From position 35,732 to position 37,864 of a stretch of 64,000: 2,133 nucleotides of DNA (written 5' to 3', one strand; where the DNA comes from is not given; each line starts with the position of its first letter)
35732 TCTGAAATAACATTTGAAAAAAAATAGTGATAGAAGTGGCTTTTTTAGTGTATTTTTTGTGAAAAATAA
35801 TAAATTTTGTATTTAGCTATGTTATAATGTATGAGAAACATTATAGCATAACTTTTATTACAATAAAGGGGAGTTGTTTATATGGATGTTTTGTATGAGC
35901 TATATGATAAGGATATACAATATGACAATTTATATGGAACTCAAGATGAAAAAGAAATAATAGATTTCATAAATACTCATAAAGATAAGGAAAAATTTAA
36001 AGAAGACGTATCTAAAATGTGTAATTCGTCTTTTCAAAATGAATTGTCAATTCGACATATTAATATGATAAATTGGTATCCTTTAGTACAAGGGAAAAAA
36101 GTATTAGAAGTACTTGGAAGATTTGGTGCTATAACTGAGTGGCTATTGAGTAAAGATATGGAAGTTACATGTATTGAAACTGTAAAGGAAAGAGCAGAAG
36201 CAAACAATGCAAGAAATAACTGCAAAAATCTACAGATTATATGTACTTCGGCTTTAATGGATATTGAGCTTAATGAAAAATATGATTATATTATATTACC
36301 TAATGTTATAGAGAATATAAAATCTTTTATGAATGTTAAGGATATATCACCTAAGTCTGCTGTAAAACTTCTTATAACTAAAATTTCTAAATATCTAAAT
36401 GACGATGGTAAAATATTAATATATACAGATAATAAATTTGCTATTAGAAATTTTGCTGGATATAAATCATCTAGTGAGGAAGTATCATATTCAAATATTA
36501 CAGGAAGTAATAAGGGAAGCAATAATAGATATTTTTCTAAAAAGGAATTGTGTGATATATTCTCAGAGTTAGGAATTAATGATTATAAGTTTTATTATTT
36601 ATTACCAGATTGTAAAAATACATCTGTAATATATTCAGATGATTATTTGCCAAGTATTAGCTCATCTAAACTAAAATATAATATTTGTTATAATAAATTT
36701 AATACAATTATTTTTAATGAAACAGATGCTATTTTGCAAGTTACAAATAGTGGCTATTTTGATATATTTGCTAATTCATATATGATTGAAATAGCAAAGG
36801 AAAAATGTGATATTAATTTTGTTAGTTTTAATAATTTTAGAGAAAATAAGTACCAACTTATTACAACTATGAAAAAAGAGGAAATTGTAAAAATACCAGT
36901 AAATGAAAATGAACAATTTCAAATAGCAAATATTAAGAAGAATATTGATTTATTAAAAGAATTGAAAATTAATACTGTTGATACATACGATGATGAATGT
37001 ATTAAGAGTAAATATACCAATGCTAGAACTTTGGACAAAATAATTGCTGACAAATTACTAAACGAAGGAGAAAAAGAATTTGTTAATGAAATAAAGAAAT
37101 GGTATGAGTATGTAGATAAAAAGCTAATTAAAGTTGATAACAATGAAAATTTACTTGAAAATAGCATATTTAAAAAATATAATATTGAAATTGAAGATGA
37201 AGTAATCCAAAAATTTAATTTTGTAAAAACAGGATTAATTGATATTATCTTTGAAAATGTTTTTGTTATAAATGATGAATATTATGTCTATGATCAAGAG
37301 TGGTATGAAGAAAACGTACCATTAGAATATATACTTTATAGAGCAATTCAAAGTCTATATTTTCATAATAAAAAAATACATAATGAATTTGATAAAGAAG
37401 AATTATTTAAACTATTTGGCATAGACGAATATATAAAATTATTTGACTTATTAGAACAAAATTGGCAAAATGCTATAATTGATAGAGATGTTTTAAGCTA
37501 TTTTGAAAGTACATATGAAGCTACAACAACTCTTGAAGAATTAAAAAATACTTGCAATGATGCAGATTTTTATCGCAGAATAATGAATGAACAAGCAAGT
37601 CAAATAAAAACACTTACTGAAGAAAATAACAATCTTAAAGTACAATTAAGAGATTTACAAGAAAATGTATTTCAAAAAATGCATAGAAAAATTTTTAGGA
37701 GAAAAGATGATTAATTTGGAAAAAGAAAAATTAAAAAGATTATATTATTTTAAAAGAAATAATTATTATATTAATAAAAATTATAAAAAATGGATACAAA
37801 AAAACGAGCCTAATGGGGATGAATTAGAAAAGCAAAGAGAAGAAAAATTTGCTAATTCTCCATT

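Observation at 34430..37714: WbdD-like methyltransferase + kinase-like + coiled-coil protein next to an extended Wzt-type ATPase: possible cap-and-ruler chain termination in a Gram-positive rhamnan locus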

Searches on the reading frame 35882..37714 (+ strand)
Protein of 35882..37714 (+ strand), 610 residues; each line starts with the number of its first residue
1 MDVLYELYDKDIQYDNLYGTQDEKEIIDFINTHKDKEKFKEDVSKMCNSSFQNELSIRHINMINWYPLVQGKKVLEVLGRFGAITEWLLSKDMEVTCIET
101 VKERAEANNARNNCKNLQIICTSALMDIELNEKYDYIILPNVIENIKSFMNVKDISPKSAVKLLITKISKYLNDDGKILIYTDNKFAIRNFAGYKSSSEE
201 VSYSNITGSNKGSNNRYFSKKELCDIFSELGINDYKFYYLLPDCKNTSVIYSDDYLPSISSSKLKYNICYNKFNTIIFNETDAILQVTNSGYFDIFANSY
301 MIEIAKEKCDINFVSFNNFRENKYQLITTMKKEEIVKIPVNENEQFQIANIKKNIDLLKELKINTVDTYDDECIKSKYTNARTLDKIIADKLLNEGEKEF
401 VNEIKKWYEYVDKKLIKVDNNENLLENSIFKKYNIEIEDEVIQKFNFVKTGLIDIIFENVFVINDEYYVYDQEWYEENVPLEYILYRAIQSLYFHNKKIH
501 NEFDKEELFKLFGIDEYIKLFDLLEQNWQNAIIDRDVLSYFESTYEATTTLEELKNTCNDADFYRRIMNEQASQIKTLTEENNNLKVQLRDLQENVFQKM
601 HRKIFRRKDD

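Call 4: search_protein_families(library=pfam, proteins=[window:35882-37714:+], max_evalue=0.01)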
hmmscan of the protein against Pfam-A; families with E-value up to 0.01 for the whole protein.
window:35882-37714:+ (610 aa): 2 families
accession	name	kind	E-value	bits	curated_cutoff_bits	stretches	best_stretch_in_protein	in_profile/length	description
PF13489.12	Methyltransf_23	-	0.00026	21.2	27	1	71-232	23-159/164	Methyltransferase domain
PF05401.17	NodS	-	0.00065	20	24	1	73-153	46-126/201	Nodulation protein S (NodS)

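Call 5: search_protein_families(library=ncbifam, proteins=[window:35882-37714:+], max_evalue=0.01)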
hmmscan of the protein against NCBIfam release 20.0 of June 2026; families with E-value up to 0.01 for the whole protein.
window:35882-37714:+ (610 aa): 0 families

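Call 6: search_solved_structures(query=window:35882-37714:+, max_evalue=10, show_alignments=3)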
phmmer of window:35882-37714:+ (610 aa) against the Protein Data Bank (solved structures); distinct sequences matched with E-value up to 10: 16.
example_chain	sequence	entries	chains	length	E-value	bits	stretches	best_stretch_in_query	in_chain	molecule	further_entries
1xpp_A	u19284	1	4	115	0.043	15.7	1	117-176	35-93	DNA-directed RNA polymerase subunit L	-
9s6p_D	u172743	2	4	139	0.049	15.5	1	182-261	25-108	Photosystem I reaction center subunit II | Photosystem I protein PsaD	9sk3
7coy_aD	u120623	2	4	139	0.059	15.2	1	182-261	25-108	Photosystem I protein PsaD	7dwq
2p7h_A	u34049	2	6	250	0.1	14.5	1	54-147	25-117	Hypothetical protein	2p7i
1jb0_D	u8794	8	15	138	0.12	14.2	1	182-257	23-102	PHOTOSYSTEM 1 REACTION CENTRE SUBUNIT II | Photosystem I reaction center subunit II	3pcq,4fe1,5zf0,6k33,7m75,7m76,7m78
10eg_D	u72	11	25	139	0.12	14.2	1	182-257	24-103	Photosystem I reaction center subunit II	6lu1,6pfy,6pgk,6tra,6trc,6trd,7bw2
8jw0_d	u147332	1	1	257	0.25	13.2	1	197-258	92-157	Photosystem I PsaD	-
9uh3_D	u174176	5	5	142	1.3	10.8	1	182-247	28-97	Photosystem I reaction center subunit II (psaD)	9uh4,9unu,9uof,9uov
2yh0_A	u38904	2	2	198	1.5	10.6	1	128-177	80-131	SPLICING FACTOR U2AF 65 KDA SUBUNIT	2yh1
6xlv_A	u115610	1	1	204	1.5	10.5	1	128-177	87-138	Splicing factor U2AF 65 kDa subunit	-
5ev1_A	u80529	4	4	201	1.6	10.5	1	128-177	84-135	Splicing factor U2AF 65 kDa subunit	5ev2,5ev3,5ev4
6xlx_A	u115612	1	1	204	1.6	10.5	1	128-177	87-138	Splicing factor U2AF 65 kDa subunit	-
9c7b_A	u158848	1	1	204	1.6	10.5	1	128-177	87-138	Splicing factor U2AF 65 kDa subunit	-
6xlw_A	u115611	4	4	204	1.6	10.5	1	128-177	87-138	Splicing factor U2AF 65 kDa subunit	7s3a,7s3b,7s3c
9c7a_A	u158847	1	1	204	1.6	10.5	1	128-177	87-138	Splicing factor U2AF 65 kDa subunit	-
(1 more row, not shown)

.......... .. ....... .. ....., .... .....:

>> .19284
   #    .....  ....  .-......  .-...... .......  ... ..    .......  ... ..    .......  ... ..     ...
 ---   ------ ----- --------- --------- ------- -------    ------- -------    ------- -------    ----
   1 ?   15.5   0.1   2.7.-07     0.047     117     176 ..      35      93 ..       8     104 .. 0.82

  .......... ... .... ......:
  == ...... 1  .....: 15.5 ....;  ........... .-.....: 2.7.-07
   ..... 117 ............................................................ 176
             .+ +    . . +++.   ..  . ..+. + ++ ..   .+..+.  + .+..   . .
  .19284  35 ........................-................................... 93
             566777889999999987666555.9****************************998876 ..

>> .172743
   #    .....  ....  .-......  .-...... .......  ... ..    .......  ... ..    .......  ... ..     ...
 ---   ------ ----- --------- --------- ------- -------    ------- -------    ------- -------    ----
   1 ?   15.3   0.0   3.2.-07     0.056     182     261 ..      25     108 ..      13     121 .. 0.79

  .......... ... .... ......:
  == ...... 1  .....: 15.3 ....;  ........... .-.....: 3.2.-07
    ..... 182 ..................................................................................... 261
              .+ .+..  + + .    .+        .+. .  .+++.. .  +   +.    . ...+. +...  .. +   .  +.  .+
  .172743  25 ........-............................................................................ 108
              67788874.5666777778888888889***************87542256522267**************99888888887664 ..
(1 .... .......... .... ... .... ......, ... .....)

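Call 8: find_homologous_proteins(query=window:35882-37714:+, max_evalue=0.001)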
Query window:35882-37714:+ (610 aa): 91 proteins with E <= 0.001 among 8000 candidates.
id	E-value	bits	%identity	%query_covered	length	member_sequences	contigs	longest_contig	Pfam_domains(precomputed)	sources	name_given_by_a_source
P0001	0.0e+0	1336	100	100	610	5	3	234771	-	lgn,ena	-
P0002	3.2e-115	404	41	91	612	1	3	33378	-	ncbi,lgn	-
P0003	5.0e-92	328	39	84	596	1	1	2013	PF00398.27,PF13489.13,PF13649.13,PF08241.19,PF08242.19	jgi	jgi:2-polyprenyl-3-methyl-5-hydroxy-6-metoxy-1,4-benzoquinol methylase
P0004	2.5e-84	302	34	99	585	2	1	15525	PF00398.27,PF13489.13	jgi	-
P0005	5.9e-81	291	37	89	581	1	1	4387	-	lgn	-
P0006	1.3e-80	290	38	86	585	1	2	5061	-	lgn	-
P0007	9.9e-80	287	38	86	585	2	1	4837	-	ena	-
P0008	1.8e-78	283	36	83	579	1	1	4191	-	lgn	-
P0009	2.3e-77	279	36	87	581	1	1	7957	PF00398.27,PF13489.13,PF08242.19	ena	-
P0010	3.2e-76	275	38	78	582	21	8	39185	-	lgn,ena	-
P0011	3.8e-76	275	36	89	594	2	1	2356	PF00398.27,PF13489.13,PF08242.19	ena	-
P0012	4.5e-76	275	35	90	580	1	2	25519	-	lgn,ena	-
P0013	3.1e-70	256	36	79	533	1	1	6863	-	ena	-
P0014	6.5e-69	251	32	99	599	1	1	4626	PF00398.27,PF08242.19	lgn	-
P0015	1.9e-68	250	35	81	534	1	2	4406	-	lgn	-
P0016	9.4e-68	247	33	87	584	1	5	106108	-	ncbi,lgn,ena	-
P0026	3.1e-64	236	35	77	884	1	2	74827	-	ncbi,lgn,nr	ncbi:MAG: hypothetical protein HFJ55_06010 [Clostridia bacterium]|nr:hypothetical protein [Clostridi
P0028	9.7e-64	234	37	77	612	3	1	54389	PF13847.13,PF13489.13,PF13649.13,PF05219.18,PF08241.19,PF08242.19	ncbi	-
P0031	1.2e-60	224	32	88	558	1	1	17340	-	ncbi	-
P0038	6.1e-56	208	32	79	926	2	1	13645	PF13489.13,PF13649.13,PF08241.19,PF08242.19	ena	-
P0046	5.6e-54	202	35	78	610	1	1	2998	PF00398.27,PF13489.13,PF05175.21,PF13649.13,PF08241.19,PF08242.19,PF05401.17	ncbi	-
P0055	4.3e-51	192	30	95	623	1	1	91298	PF13847.13,PF00398.27,PF13489.13,PF13649.13,PF08241.19,PF08242.19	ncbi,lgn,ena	-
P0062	1.8e-47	180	33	92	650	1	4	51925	PF13847.13,PF00398.27,PF13489.13,PF05175.21,PF13649.13,PF08241.19,PF08242.19,PF05401.17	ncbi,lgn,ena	-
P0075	1.8e-43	167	32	86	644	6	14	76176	PF00398.27,PF13489.13,PF05175.21,PF13649.13,PF08241.19,PF08242.19,PF05401.17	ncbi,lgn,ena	-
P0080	3.4e-42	163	35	67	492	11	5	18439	-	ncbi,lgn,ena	-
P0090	7.9e-19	86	22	74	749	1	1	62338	PF01467.33,PF22674.3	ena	-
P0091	1.8e-15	75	22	75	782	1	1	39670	PF01467.33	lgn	-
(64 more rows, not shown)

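Call 11: search_solved_structures(query=A1, max_evalue=10, show_alignments=3)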
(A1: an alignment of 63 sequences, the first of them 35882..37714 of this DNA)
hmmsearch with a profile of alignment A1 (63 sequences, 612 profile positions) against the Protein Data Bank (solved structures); distinct sequences matched with E-value up to 10: 112 (the best 60 are shown).
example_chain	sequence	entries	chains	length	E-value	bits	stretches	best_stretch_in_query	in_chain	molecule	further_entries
8rdl_A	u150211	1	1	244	2.2e-09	39.7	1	66-169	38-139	ToxA protein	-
9whw_B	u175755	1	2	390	1.5e-07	33.7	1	63-170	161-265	N-methyltransferase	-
1dus_A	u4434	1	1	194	3.5e-07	32.4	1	64-187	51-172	MJ0882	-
6gkv_A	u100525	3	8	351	9.8e-07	30.9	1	63-170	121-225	Coclaurine N-methyltransferase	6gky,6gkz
3fyd_A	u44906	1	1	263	3.5e-06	29.1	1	63-127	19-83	Probable dimethyladenosine transferase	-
5kn4_A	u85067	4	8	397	4.2e-06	28.8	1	63-169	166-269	Pavine N-methyltransferase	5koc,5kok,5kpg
3grr_A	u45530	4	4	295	4.4e-06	28.8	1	62-127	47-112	Dimethyladenosine transferase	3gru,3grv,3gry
8x3w_A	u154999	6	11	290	4.6e-06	28.7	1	61-123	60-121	Probable ribosomal RNA small subunit methyltransferase A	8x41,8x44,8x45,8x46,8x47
8x4l_A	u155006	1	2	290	4.7e-06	28.7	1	61-122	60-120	Probable ribosomal RNA small subunit methyltransferase A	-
5kpc_A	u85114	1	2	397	4.8e-06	28.7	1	63-169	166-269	Pavine N-methyltransferase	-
3fyc_A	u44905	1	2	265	4.8e-06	28.7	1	63-127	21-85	Probable dimethyladenosine transferase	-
8x4o_A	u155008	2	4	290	5.9e-06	28.4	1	61-123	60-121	Probable ribosomal RNA small subunit methyltransferase A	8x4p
8x4g_A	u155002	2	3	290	6e-06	28.3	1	61-121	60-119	Probable ribosomal RNA small subunit methyltransferase A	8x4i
1vbf_A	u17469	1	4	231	6.2e-06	28.3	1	62-135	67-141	231aa long hypothetical protein-L-isoaspartate O-methyltransferase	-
3cc8_A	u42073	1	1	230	1.2e-05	27.3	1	64-181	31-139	Putative methyltransferase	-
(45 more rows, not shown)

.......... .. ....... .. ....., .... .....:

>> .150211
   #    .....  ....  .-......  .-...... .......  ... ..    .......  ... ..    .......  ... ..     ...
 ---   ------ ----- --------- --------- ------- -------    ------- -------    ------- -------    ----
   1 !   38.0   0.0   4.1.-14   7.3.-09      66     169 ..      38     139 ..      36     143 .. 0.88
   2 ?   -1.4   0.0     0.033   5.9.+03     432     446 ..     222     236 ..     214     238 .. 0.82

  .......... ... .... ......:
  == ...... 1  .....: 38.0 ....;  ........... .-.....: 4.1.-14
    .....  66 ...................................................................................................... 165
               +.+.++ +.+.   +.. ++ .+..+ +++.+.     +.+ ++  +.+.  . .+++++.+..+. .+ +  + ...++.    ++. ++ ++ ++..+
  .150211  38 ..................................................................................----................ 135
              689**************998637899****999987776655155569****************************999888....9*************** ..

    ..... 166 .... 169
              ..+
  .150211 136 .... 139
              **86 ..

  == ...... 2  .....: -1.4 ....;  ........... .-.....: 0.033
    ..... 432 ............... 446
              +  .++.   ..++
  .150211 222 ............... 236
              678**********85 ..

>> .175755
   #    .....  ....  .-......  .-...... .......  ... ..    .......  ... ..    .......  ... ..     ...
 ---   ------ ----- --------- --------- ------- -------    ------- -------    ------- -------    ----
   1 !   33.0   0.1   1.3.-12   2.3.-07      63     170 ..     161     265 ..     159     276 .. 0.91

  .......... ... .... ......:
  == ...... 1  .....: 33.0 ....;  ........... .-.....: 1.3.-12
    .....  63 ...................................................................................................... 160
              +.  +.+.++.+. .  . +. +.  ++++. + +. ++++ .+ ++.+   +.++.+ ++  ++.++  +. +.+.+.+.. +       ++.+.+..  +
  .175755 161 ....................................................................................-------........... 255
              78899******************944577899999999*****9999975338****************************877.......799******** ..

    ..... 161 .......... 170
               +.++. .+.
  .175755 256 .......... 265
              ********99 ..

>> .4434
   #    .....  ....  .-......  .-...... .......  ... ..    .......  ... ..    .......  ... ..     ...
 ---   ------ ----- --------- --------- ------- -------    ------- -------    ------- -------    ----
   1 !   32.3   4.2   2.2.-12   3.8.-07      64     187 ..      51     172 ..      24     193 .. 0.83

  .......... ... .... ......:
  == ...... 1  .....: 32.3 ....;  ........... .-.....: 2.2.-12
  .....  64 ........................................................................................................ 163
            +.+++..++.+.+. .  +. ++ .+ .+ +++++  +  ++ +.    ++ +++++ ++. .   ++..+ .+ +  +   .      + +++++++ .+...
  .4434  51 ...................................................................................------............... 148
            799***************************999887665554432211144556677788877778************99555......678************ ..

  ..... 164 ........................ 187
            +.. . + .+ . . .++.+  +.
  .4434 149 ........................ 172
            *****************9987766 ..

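Call 21: predict_structure(alignment_id=A1)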
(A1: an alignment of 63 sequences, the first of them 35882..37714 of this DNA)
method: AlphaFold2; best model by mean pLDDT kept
length: 610 residues; sequences in the alignment: 63
mean_pLDDT: 90.7   pTM: 0.86
mean pLDDT of the five models: 90.7, 90.4, 89.3, 87.9, 87.7
residues with pLDDT >= 90: 423; 70-90: 150; 50-70: 36; < 50: 1
segments of 3 or more residues with pLDDT < 50: none
pLDDT, mean of each block of 10 residues (from residue 1): 91 77 92 89 86 90 95 95 95 96 95 93 94 97 89 90 97 98 95 85 82 74 98 98 94 94 84 81 93 97 97 95 95 94 88 97 97 93 97 97 98 91 83 94 93 96 97 95 98 92 96 97 97 92 72 61 74 87 89 82 64
secondary structure, 60 per line:
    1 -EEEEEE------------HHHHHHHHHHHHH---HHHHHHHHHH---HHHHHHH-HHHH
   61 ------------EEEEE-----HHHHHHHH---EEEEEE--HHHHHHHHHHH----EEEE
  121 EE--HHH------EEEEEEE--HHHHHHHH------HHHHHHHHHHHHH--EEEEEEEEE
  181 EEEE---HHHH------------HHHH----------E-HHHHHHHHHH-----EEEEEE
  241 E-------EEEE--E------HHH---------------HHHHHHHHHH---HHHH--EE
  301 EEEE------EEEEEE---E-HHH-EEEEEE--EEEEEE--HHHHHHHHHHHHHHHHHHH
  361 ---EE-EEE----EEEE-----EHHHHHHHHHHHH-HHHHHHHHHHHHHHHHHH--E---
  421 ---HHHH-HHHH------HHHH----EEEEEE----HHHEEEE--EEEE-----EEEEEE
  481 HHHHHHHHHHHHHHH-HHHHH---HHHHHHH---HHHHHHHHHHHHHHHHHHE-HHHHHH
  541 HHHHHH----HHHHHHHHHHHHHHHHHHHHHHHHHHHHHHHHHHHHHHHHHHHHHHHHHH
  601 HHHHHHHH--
elements in order: E2-7 H20-32 H36-45 H49-55 H57-60 E73-77 H83-90 E94-99 H102-112 E117-122 E134-140 H143-150 H157-169 E172-184 H188-191 H204-207 H220-229 E235-241 E249-252 H280-289 H293-296 E299-304 E311-316 E326-331 E334-339 H342-360 E367-369 E374-377 H384-395 H397-414 H424-427 H429-432 H439-442 E447-452 E460-463 E466-469 E475-480 H481-495 H497-501 H505-511 H515-532 H535-546 H551-608

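Call 23: fold_search(model_id=the predicted structure, library=pdb)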
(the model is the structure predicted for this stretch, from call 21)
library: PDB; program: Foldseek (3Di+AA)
matches with E <= 10: 1869; with E <= 0.001: 806
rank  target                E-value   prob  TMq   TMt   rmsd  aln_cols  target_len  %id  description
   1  2p7h_A                2.2e-09  1.00  0.27  0.63   8.4       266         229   18  Crystal structure of a sam dependent methyl-transferase type 12 family protein (eca1738) from pectobacterium atrosepti (released 2007-04-03)
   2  2p7h_B                4.2e-09  1.00  0.26  0.64   8.1       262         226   18  Crystal structure of a sam dependent methyl-transferase type 12 family protein (eca1738) from pectobacterium atrosepti (released 2007-04-03)
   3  5dm0_A                6.2e-09  1.00  0.26  0.54  10.8       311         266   14  Crystal structure of the plantazolicin methyltransferase BamL in complex with triazolic desmethylPZN analog and SAH (released 2015-09-23)
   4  5dm0_B                6.6e-09  1.00  0.26  0.53  10.8       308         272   13  Crystal structure of the plantazolicin methyltransferase BamL in complex with triazolic desmethylPZN analog and SAH (released 2015-09-23)
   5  2p7i_A                1.1e-08  1.00  0.25  0.62   8.7       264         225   18  CRYSTAL STRUCTURE OF a SAM dependent methyl-transferase type 12 family protein (ECA1738) FROM PECTOBACTERIUM ATROSEPTI (released 2007-04-03)
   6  4azt                  1.4e-08  1.00  0.22  0.29  15.9       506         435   11  Co-crystal structure of WbdD and kinase inhibitor LY294002. (released 2012-09-26)
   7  4azw                  1.9e-08  1.00  0.21  0.30  14.9       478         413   12  Crystal structure of monomeric WbdD. (released 2012-09-26)
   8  4kvz                  2.1e-08  1.00  0.26  0.54  10.7       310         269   14  Crystal structure of the plantazolicin methyltransferase BamL in complex with SAH (released 2013-07-24)
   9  4htf_A                2.4e-08  1.00  0.26  0.58   7.2       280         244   14  Crystal structure of S-adenosylmethionine-dependent methyltransferase from Escherichia coli in complex with S-adenosyl (released 2012-11-21)
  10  4ax8                  2.8e-08  1.00  0.23  0.29  17.9       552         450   12  Medium resolution structure of the bifunctional kinase- methyltransferase WbdD (released 2012-10-03)
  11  5dm2                  4.1e-08  1.00  0.27  0.58  11.3       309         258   14  Crystal structure of the plantazolicin methyltransferase BpumL in complex with triazolic desmethylPZN analog and SAH (released 2015-09-23)
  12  4azs                  4.9e-08  1.00  0.21  0.28  17.4       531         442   10  High resolution (2.2 A) crystal structure of WbdD. (released 2012-09-26)
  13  4htf_B                5.2e-08  1.00  0.25  0.57   7.4       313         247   11  Crystal structure of S-adenosylmethionine-dependent methyltransferase from Escherichia coli in complex with S-adenosyl (released 2012-11-21)
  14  8joz_A                5.2e-08  1.00  0.26  0.56   7.9       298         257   13  Crystal structure of CmoM from E. coli complexed with sinefungin and cellularly expressed tRNA Ser (released 2023-08-30)
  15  4uw0                  5.2e-08  1.00  0.21  0.25  18.5       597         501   10  Low resolution structure of WbdD with C-terminal bundle ordered to residue 505 (released 2014-08-27)
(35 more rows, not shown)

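Call 25: search_protein_families(library=pfam, alignment_id=A1, max_evalue=1)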
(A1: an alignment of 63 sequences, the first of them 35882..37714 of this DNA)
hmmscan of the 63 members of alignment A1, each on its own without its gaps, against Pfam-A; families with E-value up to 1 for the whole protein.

A. member 1, window:35882-37714:+ (610 aa): 4 families
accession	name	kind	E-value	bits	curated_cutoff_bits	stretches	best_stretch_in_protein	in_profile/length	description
PF13489.12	Methyltransf_23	-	0.00026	21.2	27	1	71-232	23-159/164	Methyltransferase domain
PF05401.17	NodS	-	0.00065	20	24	1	73-153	46-126/201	Nodulation protein S (NodS)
PF08242.18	Methyltransf_12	-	0.022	15.9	30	1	75-176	1-96/98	Methyltransferase domain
PF08241.18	Methyltransf_11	-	0.078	14.1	21.2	1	81-148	7-75/95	Methyltransferase domain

B. families by the number of members that match (of 63 scanned): 125 families (the first 25 are shown)
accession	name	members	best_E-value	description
PF13489.12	Methyltransf_23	45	2.3e-12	Methyltransferase domain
PF08242.18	Methyltransf_12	41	1.5e-10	Methyltransferase domain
PF08241.18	Methyltransf_11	40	6.9e-11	Methyltransferase domain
PF05401.17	NodS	37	9.8e-08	Nodulation protein S (NodS)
PF13649.12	Methyltransf_25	29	4e-10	Methyltransferase domain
PF00398.26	RrnaAD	28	8.4e-10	Ribosomal RNA adenine dimethylase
PF05175.20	MTS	24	5.7e-07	Methyltransferase small domain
PF13847.12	Methyltransf_31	18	1.2e-10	Methyltransferase domain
PF00891.24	Methyltransf_2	15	0.0018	O-methyltransferase domain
PF01135.25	PCMT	8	0.0079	Protein-L-isoaspartate(D-aspartate) O-methyltransferase (PCMT)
PF03602.21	Cons_hypoth95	5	0.0027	Conserved hypothetical protein 95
PF13578.12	Methyltransf_24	5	0.057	Methyltransferase domain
PF05219.18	DREV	4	1e-07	DREV methyltransferase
PF02527.21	GidB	4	0.00084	rRNA small subunit methyltransferase G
PF06005.17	ZapB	4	0.14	Cell division protein ZapB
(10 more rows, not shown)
